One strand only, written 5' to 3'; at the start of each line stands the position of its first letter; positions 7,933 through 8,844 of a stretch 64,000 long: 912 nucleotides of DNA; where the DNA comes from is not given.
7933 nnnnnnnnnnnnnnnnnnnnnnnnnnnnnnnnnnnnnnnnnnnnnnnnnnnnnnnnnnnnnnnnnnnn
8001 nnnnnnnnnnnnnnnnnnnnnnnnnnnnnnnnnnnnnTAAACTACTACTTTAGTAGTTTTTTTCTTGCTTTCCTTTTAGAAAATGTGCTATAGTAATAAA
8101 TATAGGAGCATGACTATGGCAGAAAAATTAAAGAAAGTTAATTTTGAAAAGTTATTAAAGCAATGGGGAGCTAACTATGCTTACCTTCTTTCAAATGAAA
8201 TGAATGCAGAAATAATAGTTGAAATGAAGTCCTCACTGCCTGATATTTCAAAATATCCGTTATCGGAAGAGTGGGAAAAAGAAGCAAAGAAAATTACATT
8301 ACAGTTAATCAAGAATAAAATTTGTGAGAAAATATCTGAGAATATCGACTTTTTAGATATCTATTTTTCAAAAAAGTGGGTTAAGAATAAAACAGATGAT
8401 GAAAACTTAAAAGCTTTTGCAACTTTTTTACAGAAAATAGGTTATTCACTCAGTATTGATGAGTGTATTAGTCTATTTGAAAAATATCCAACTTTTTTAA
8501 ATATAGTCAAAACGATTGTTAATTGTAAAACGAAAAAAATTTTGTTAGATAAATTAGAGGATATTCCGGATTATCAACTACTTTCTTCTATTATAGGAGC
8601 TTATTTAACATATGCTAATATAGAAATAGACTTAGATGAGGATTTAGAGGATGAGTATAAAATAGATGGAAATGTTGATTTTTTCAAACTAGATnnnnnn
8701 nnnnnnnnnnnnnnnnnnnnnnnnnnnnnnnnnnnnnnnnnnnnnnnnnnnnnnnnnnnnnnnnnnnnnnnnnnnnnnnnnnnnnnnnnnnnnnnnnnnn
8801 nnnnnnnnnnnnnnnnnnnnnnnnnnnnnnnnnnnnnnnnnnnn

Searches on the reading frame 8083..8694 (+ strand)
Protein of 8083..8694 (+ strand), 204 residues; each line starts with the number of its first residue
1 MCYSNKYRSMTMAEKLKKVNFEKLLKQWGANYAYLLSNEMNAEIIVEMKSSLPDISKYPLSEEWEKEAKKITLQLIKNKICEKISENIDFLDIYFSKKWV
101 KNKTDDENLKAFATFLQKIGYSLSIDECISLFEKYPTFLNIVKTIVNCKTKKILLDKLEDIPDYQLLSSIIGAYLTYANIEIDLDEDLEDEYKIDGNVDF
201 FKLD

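Call 62: search_protein_families(library=pfam, proteins=[window:8083-8694:+], max_evalue=0.01)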
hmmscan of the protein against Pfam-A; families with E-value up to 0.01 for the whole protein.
window:8083-8694:+ (204 aa): 1 family
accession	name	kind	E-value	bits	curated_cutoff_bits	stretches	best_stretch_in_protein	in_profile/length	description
PF08678.16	Rsbr_N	-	0.0094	16.5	27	0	61-134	9-85/130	Rsbr N terminal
